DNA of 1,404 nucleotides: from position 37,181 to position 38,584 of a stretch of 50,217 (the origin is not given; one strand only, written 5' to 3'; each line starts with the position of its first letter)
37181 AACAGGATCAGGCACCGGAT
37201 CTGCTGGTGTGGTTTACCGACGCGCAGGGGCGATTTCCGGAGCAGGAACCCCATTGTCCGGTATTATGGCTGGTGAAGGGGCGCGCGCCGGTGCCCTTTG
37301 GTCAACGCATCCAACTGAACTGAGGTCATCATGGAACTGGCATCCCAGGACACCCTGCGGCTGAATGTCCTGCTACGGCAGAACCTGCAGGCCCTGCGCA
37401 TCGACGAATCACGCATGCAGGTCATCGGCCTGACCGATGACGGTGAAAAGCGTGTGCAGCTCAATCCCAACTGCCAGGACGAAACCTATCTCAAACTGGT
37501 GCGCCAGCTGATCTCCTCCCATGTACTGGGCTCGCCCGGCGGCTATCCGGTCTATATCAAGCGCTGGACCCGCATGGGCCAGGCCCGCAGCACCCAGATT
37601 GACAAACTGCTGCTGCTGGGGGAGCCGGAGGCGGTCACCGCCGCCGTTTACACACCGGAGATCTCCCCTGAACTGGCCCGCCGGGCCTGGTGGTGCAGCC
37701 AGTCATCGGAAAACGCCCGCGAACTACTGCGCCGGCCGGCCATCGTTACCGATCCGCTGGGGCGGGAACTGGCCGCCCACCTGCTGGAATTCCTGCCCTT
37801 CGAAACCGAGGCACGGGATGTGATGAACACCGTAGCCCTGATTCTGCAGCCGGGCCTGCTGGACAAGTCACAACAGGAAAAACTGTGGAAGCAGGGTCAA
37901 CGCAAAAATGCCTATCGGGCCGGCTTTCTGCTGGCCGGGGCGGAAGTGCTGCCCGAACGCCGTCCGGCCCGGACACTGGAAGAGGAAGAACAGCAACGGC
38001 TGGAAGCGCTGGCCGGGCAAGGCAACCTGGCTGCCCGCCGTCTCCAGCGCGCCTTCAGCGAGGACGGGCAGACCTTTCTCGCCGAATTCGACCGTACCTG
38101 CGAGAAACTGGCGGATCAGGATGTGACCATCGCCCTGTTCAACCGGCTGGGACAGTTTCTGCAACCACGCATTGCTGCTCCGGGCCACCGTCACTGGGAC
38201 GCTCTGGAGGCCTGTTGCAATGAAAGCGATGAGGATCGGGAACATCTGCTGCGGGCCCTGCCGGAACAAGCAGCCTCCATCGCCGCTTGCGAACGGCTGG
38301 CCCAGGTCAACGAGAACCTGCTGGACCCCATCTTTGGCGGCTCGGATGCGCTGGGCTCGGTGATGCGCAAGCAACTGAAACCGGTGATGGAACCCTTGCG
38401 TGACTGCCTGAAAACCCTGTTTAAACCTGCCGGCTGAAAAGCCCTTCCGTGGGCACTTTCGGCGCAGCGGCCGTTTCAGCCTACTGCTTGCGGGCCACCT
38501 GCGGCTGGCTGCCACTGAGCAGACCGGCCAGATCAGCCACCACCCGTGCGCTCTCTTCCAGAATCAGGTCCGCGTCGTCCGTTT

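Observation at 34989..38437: Compact three-gene MoxR AAA+ / HExxH-VWA / unknown-protein operon: candidate uncharacterised ATP-driven metalloprotease or metal-insertion system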

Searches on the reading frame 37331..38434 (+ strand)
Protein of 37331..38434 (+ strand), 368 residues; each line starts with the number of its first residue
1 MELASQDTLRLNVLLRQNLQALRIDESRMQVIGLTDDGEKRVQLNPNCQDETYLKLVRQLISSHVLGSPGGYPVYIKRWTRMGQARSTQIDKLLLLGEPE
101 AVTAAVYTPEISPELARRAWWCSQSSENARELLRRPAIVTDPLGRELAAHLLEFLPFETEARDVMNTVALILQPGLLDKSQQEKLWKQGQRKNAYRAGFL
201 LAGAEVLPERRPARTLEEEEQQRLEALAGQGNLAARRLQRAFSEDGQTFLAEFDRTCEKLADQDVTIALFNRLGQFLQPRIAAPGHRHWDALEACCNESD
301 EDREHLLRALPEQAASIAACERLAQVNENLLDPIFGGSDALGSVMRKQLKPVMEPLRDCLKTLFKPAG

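Call 3: search_protein_families(library=pfam, proteins=[window:37331-38434:+], max_evalue=0.1)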
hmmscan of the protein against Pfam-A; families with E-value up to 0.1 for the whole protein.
window:37331-38434:+ (368 aa): 0 families

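Call 4: search_protein_families(library=ncbifam, proteins=[window:37331-38434:+], max_evalue=0.1)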
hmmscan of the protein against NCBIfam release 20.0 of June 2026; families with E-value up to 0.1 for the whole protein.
window:37331-38434:+ (368 aa): 0 families

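Call 5: search_protein_families(library=padloc, proteins=[window:37331-38434:+], max_evalue=0.1)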
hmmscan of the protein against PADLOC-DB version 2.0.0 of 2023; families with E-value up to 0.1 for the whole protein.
window:37331-38434:+ (368 aa): 0 families

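Call 6: find_homologous_proteins(query=window:37331-38434:+)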
Query window:37331-38434:+ (368 aa): 4144 proteins with E <= 0.001 among 8000 candidates; the best 120 are listed.
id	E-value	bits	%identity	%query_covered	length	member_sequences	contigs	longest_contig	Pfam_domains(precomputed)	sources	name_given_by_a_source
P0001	1.3e-240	816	100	100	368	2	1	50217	-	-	-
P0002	2.0e-210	717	91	99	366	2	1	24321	-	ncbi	-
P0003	3.2e-196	670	84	99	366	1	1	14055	-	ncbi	-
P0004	2.7e-189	647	82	99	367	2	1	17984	-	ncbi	-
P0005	2.0e-115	404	57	99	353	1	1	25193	-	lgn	-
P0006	1.8e-106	375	52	99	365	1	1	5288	-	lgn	-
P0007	1.3e-102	362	48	99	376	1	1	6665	-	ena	-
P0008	2.6e-102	361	48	99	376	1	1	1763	-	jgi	jgi:hypothetical protein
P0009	5.1e-102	360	48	99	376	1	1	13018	-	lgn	-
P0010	5.4e-102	360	46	99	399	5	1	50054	-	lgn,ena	-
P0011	8.2e-102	359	49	99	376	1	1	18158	-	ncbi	ncbi:MAG: hypothetical protein P8Y24_11540 [Gammaproteobacteria bacterium]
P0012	1.4e-101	359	47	99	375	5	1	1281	-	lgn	-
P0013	1.6e-101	358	47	100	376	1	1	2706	-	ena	-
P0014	3.4e-101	357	47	99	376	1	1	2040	-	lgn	-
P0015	6.2e-101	356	47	96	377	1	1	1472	-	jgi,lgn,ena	-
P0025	2.0e-99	352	46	99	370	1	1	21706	-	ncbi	ncbi:hypothetical protein [Kaarinaea lacus]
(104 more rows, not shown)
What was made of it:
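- On DsrS: NCBI and UniRef name relatives DsrS (call 6).
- Checked: However, it has more than 4000 homologues, some of which are named DsrS (call 6).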

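Call 15: find_related_loci(query=window:37331-38434:+, collection=genome_contigs, flank=8000)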
Query window:37331-38434:+ (368 aa) in genome_contigs; peptide patterns used: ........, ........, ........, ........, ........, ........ (x = any residue, [..] = any of these).
140 stretches matched a pattern; 73 encode a relative of the query (tblastn E <= 1e-3); 73 distinct loci.
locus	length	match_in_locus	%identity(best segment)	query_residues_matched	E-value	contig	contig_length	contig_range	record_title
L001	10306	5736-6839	90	1-368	0e+0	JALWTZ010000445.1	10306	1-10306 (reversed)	MAG: Lysobacterales bacterium isolate M2_metabat2_scaf2bin.237 M2_NODE_9208_length_10306_cov_10.071520, whole genome sho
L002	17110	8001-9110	45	3-363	3e-104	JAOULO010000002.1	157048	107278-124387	MAG: Gammaproteobacteria bacterium isolate 8_1_Jan_SF_Bin82 8_1_Jan_SF_Bin82_scaffold_15_c1, whole genome shotgun sequen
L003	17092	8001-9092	46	2-356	1e-102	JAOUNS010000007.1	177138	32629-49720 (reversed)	MAG: Gammaproteobacteria bacterium isolate 8_1_May_SF_Bin12 8_1_May_SF_Bin12_scaffold_8_c2, whole genome shotgun sequenc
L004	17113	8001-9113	47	1-364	2e-101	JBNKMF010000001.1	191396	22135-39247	MAG: Gammaproteobacteria bacterium isolate H1.bin.24.strict NODE_1_length_191396_cov_134.944820, whole genome shotgun se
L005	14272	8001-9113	46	1-365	3e-101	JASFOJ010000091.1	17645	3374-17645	MAG: Gammaproteobacteria bacterium isolate D0819M02metaG_Bin_688 D0819M02metaG_FD_scaffold_604_c1, whole genome shotgun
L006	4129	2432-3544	44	2-363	9e-102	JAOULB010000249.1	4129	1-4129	MAG: Gammaproteobacteria bacterium isolate 8_1_Jan_SF_Bin63 8_1_Jan_SF_Bin63_scaffold_16210_c1, whole genome shotgun seq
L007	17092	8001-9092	48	1-357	4e-101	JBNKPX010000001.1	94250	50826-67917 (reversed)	MAG: Gammaproteobacteria bacterium isolate G1.bin.3.strict NODE_1_length_94250_cov_11.570546, whole genome shotgun seque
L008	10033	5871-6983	47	1-364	3e-100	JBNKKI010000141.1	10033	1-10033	MAG: Gammaproteobacteria bacterium isolate H1H2.bin.43.orig k141_1496837, whole genome shotgun sequence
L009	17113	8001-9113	46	1-363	6e-100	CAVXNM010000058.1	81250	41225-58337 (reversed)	MAG: uncultured Gammaproteobacteria bacterium isolate MFD02923.bin.2.48 genome assembly, contig: contig_34837, whole gen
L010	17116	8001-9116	46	1-365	1e-99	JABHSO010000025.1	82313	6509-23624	MAG: Gammaproteobacteria bacterium isolate SI039_bin4 k141_1871551, whole genome shotgun sequence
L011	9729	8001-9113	46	1-363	2e-99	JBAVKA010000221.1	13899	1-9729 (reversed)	MAG: Gammaproteobacteria bacterium isolate MFD05464_ilm_asm_bin16 k127_397572, whole genome shotgun sequence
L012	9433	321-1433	46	1-364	4e-99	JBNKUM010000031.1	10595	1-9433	MAG: Gammaproteobacteria bacterium isolate A1A2.bin.44.orig k141_657116, whole genome shotgun sequence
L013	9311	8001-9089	48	1-356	2e-97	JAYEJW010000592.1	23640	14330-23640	MAG: Pseudomonadota bacterium isolate MAG153 MAG153_592, whole genome shotgun sequence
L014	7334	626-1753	46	1-368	4e-97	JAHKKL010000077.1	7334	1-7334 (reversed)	MAG: Gammaproteobacteria bacterium isolate CR_Sed_300A_bin.101 scaffold_1041, whole genome shotgun sequence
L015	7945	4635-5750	46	1-365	2e-96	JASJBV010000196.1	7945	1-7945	MAG: Gammaproteobacteria bacterium isolate MO_103.B18 MO_103.c_3160, whole genome shotgun sequence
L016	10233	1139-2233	48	1-363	2e-96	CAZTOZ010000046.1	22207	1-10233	MAG TPA_asm: uncultured Thiotrichales bacterium isolate binchicken_co219_185 genome assembly, contig: k141_652404, whole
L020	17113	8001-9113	46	1-364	1e-95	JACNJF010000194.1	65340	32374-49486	MAG: Gammaproteobacteria bacterium isolate NIOZ-UU29 NIOZ-UU_NODE_380_length_65340_cov_16.5417, whole genome shotgun seq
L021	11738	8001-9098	46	1-363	8e-95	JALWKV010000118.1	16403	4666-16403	MAG: Gammaproteobacteria bacterium isolate M17_metabat2_scaf2bin.014 M17_NODE_3100_length_16403_cov_42.892910, whole gen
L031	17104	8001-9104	46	1-363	4e-92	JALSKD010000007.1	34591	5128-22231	MAG: Gammaproteobacteria bacterium isolate 354-166_metabat2_scaf2bin.138 354-166_scaffold_1063_c1, whole genome shotgun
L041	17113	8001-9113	42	1-364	5e-89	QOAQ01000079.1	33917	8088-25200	MAG: Aquificaceae bacterium isolate MAG 28 Ga0226836_10000152, whole genome shotgun sequence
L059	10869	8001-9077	43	1-355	5e-82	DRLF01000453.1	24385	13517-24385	MAG TPA_asm: Thiolapillus brandeum isolate HyVt-458 HyVt-458_k145_949877, whole genome shotgun sequence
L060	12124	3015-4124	42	1-363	1e-81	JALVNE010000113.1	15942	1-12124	MAG: Sedimenticola sp. isolate A3_maxbin2_scaf2bin.168 A3_NODE_2156_length_15942_cov_45.676826, whole genome shotgun seq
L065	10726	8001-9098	46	1-363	5e-94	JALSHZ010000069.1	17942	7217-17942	MAG: Gammaproteobacteria bacterium isolate 354-166_metabat2_scaf2bin.003 354-166_scaffold_3043_c1, whole genome shotgun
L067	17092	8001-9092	38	2-364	2e-72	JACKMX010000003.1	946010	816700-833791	MAG: Chromatiaceae bacterium isolate HK-STAS-PROT-129 HK-STAS-PROT-129_3, whole genome shotgun sequence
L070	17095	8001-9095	36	1-361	9e-57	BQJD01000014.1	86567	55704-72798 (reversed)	MAG: Marine bacterium B5-7 DHS20C01 DNA, sequence014, whole genome shotgun sequence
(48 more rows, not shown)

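Call 25: search_protein_families(library=pfam, proteins=[L020:9210-10616:+, L031:5114-5548:+, L067:12292-12591:-, L059:9133-9588:-, L004:3869-4432:-, L016:7487-8881:-, L060:2681-3001:+, L041:15029-16087:-, L070:6974-7573:+, L003:9129-9662:+], max_evalue=0.01)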
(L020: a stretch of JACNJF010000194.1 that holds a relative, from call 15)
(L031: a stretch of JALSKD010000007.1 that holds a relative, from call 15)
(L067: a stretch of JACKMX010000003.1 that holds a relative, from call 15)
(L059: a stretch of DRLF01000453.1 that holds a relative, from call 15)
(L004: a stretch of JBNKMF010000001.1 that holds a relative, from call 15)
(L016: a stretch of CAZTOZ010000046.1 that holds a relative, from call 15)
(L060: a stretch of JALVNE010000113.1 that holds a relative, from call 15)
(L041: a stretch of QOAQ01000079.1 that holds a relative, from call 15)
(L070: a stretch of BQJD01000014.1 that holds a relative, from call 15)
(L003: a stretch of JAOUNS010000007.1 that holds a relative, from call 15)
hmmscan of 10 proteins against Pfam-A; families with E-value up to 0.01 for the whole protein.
L020:9210-10616:+ (469 aa): 4 families
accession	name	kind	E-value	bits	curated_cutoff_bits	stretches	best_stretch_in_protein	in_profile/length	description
PF00590.25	TP_methylase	-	8.9e-53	179.8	27.8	1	223-432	2-211/212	Tetrapyrrole (Corrin/Porphyrin) Methylases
PF13241.12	NAD_binding_7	-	1.9e-33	115.6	22.1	1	9-118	1-104/104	Putative NAD(P)-binding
PF10414.14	CysG_dimeriser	-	7.1e-22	77.4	23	1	153-210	1-58/58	Sirohaem synthase dimerisation region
PF14824.11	Sirohm_synth_M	-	3.6e-10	39.6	25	1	122-148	1-27/28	Sirohaem biosynthesis protein central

L031:5114-5548:+ (145 aa): 2 families
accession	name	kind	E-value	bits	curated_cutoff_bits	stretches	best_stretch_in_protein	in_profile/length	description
PF08238.18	Sel1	-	1.1e-29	102.2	30.7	3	77-111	1-35/36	Sel1 repeat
PF23310.1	TPR_27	-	0.00016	21.8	27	0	58-89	42-73/110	Plant tetratrico peptide repeats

L067:12292-12591:- (100 aa): 5 families
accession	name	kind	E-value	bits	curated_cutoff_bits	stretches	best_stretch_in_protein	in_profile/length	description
PF00462.30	Glutaredoxin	-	4.4e-21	75.3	22.9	1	4-63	1-60/60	Glutaredoxin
PF13417.12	GST_N_3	-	3.5e-06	27.7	22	1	7-59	2-53/75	Glutathione S-transferase, N-terminal domain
PF05768.20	Glrx-like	-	4.6e-05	24.1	26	1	3-71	1-60/77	Glutaredoxin-like domain (DUF836)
PF13409.12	GST_N_2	-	0.00015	22.7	25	1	11-60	1-53/70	Glutathione S-transferase, N-terminal domain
PF04908.21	SH3BGR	-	0.0037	17.9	21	1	20-84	25-98/99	SH3-binding, glutamic acid-rich protein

L059:9133-9588:- (152 aa): 0 families

L004:3869-4432:- (188 aa): 4 families
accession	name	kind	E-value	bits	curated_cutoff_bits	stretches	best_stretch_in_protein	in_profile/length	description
PF13759.12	2OG-FeII_Oxy_5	-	2.3e-11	44.4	27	2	92-139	2-47/101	Putative 2OG-Fe(II) oxygenase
PF13640.12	2OG-FeII_Oxy_3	-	5.6e-06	27.7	27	1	106-175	13-97/98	2OG-Fe(II) oxygenase superfamily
PF07883.17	Cupin_2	-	0.00065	19.8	27.2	1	98-166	6-62/70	Cupin domain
PF05118.21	Asp_Arg_Hydrox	-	0.0018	18.6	22.6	1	34-171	27-150/157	Aspartyl/Asparaginyl beta-hydroxylase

L016:7487-8881:- (465 aa): 5 families
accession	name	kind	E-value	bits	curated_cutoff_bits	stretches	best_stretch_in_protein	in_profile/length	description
PF07685.20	GATase_3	-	9.6e-35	120.4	27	1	251-439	1-189/196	CobB/CobQ-like glutamine amidotransferase domain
PF13500.12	AAA_26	-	2.5e-18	67.1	27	1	68-178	90-190/198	AAA domain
PF01656.29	CbiA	-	1.1e-14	54.9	25.4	1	13-178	10-111/125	CobQ/CobB/MinD/ParA nucleotide binding domain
PF01174.25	SNO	-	0.00028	21.3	27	1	284-355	26-98/188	SNO glutamine amidotransferase family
PF07015.17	VirC1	-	0.0081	16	24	0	11-91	11-95/231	VirC1 protein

L060:2681-3001:+ (107 aa): 1 family
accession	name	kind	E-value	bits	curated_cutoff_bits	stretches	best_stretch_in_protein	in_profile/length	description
PF01521.26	Fe-S_biosyn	-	2e-07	31.7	26.3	1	5-93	3-97/110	Iron-sulphur cluster biosynthesis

L041:15029-16087:- (353 aa): 2 families
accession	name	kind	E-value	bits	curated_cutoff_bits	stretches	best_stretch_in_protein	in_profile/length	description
PF21740.2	DUF6866_C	-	1.4e-65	220.9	27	1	170-350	1-181/182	Family of unknown function (DUF6866) C-terminal domain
PF21739.2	DUF6866_N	-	2.4e-63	212.9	27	1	14-165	2-153/153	Family of unknown function (DUF6866) N-terminal domain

L070:6974-7573:+ (200 aa): 0 families

L003:9129-9662:+ (178 aa): 0 families
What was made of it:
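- The neighbouring CysG proteins already carry the sirohaem-synthase N-terminal, central and dimerisation domains (call 25), where the dehydrogenase/ferrochelatase activity resides (own knowledge).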

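Call 28: search_solved_structures(query=window:37331-38434:+, max_evalue=10)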
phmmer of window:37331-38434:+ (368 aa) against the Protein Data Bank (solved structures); distinct sequences matched with E-value up to 10: 6.
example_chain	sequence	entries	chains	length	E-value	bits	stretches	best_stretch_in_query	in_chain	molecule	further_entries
6r5y_A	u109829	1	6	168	0.0031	20.2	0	242-279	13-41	WD-40 repeat protein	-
6r5z_A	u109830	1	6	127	0.039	16.6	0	242-280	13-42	9-bladed beta-propeller formed by three 3-bladed fragments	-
2wg8_A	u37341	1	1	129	0.59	12.7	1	255-300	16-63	PUTATIVE PHOSPHOLIPASE A2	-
6r5x_A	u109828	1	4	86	0.68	12.5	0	241-279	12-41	WD-40 repeat protein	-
2wg8_B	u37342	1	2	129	0.79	12.3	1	254-300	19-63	PUTATIVE PHOSPHOLIPASE A2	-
2wg7_A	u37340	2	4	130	0.81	12.3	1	254-300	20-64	PUTATIVE PHOSPHOLIPASE A2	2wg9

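Call 36: predict_structure(alignment_id=A1)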
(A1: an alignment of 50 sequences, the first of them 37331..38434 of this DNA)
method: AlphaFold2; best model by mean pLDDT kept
length: 368 residues; sequences in the alignment: 50
mean_pLDDT: 93.1   pTM: 0.89
mean pLDDT of the five models: 93.1, 92.3, 92.3, 91.4, 91.2
residues with pLDDT >= 90: 316; 70-90: 35; 50-70: 17; < 50: 0
segments of 3 or more residues with pLDDT < 50: none
pLDDT, mean of each block of 10 residues (from residue 1): 92 97 97 97 96 94 85 73 67 92 91 97 97 98 98 97 98 97 96 97 96 96 97 96 98 96 96 89 79 92 97 97 95 89 93 97 86
secondary structure, 60 per line:
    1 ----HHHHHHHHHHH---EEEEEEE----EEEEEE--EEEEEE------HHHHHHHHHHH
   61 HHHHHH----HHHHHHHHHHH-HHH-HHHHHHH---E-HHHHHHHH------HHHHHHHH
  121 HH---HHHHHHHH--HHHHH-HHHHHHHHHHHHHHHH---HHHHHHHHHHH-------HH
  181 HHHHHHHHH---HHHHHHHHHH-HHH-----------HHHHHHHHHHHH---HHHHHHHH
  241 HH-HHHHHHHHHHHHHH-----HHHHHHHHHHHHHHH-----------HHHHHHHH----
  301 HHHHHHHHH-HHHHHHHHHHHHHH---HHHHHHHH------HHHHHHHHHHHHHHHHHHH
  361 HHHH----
elements in order: H5-15 E19-25 E30-35 E38-43 H50-66 H71-81 H87-93 H99-106 H113-122 H126-133 H136-140 H142-157 H161-171 H179-189 H193-202 H218-229 H233-242 H244-257 H263-277 H289-296 H301-309 H311-324 H328-335 H342-364
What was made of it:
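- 37331..38437 (+): Gene 3: DsrS orthologue. It has an N-terminal three-stranded sheet followed by an all-alpha body, and no known fold match. The AF2 model has pLDDT 93.1 (call 36).
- Checked: Gene 3: no Pfam, NCBIfam or PADLOC hit (calls 3-5), and it is mostly helical (call 36).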

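Call 38: fold_search(model_id=the predicted structure, library=pdb)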
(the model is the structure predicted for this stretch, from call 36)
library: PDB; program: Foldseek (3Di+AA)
matches with E <= 10: 342; with E <= 0.001: 0
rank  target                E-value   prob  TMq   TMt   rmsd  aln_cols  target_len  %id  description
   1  8ga7                  1.2e-01  0.14  0.13  0.10  24.5       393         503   14  Geometrically programmable nanomaterial construction using regularized protein building blocks (released 2024-03-13)
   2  3vyc                  2.4e-01  0.21  0.19  0.10  19.1       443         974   11  Crystal structure of unliganded Saccharomyces cerevisiae CRM1 (Xpo1p) (released 2012-11-28)
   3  3w3z_A                3.2e-01  0.15  0.18  0.10  17.1       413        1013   11  Crystal structure of Kap121p bound to RanGTP (released 2013-04-10)
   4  9oga                  4.3e-01  0.23  0.22  0.11  18.6       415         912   11  Cryo-EM structure of human full-length XPO1 conjugated with selinexor (released 2025-11-26)
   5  4fgv                  4.3e-01  0.20  0.21  0.10  18.6       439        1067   10  Crystal structure of free CRM1 (crystal form 1) (released 2013-01-23)
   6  8gel_A                4.3e-01  0.09  0.13  0.11  22.0       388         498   13  Cryo-EM structure of synthetic tetrameric building block sC4 (released 2024-03-13)
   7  7uzj_P                4.5e-01  0.21  0.20  0.18  20.0       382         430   12  Rat Kidney V1 complex with SidK and NCOA7B, State 1 (released 2023-11-22)
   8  6rd4_2                4.7e-01  0.38  0.24  0.21  15.8       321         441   16  CryoEM structure of Polytomella F-ATP synthase, Full dimer, composite map (released 2019-07-03)
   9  9i05_Xv               5.0e-01  0.66  0.30  0.29  11.8       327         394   11  Cryo-EM structure of the large subunit of the mitochondrial ribosome from Toxoplasma gondii (released 2025-06-11)
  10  4u0s_B                5.0e-01  0.11  0.16  0.17  20.4       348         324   13  Structure of Eukaryotic fic domain containing protein with ADP (released 2014-12-10)
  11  6w2r_A                6.2e-01  0.09  0.10  0.15  20.1       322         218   12  Junction 19, DHR54-DHR79 (released 2020-04-15)
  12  4zsx_A                6.7e-01  0.06  0.11  0.13  18.9       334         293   13  Structure of a fusion protein with a helix linker, 2ARH-3-3KAW-2.0 (released 2015-08-19)
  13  8sv0_B                7.0e-01  0.21  0.23  0.20  17.2       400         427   10  The crystal structure of the classical binding interface of Importin alpha 2 and nuclear localisation signal sequence  (released 2023-05-31)
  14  9dze_K                9.1e-01  0.07  0.14  0.15  16.8       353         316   11  Computationally Designed Bifaceted Protein Nanomaterial pD5-14 (released 2024-10-30)
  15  7v9p_A                9.5e-01  0.13  0.19  0.11  19.6       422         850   10  Crystal structure of the lanthipeptide zinc-metallopeptidase EryP from saccharopolyspora erythraea in intermediate sta (released 2022-05-11)
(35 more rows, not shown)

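Call 40: find_encoding_contigs(protein=window:37331-38434:+, flank=10000, max_places=3)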
Protein window:37331-38434:+ (368 aa): no gene with exactly this product is on record in the collection.

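Call 45: find_encoding_contigs(protein=P0005, flank=10000, max_places=1)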
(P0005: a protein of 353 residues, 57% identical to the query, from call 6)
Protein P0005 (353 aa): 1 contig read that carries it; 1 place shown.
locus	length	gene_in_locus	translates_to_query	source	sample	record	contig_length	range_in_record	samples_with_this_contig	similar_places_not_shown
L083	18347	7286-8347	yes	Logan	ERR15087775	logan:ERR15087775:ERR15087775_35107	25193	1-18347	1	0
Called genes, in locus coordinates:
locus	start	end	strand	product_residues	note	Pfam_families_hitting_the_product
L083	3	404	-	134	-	?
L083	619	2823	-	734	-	PF14559:TPR_19 (weak), PF13432:TPR_16 (weak), PF13424:TPR_12, PF13432:TPR_16, PF14559:TPR_19, PF13414:TPR_11, PF00685:Sulfotransfer_1, PF13469:Sulfotransfer_3, +28 more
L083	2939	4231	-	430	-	PF00285:Citrate_synt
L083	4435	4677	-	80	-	PF01197:Ribosomal_L31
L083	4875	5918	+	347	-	PF00004:AAA (weak), PF07728:AAA_5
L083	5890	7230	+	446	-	PF13203:DUF2201_N, PF09967:DUF2201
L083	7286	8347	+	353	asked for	-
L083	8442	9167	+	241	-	PF00486:Trans_reg_C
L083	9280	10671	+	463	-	PF10282:Lactonase, PF23381:Beta-prop_IFT122_1st, PF23414:Beta-prop_EML_2 (faint), PF24807:WD40_CDC20-Fz (faint), PF24814:WD40_Prp19 (faint), PF25174:Beta-prop_THOC3, PF21783:YNCE (faint), PF00400:WD40 (faint), +1 more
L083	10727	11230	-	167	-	-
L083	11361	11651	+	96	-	-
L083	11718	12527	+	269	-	-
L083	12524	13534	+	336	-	-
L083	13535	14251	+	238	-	PF00873:ACR_tran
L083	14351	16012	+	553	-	PF00873:ACR_tran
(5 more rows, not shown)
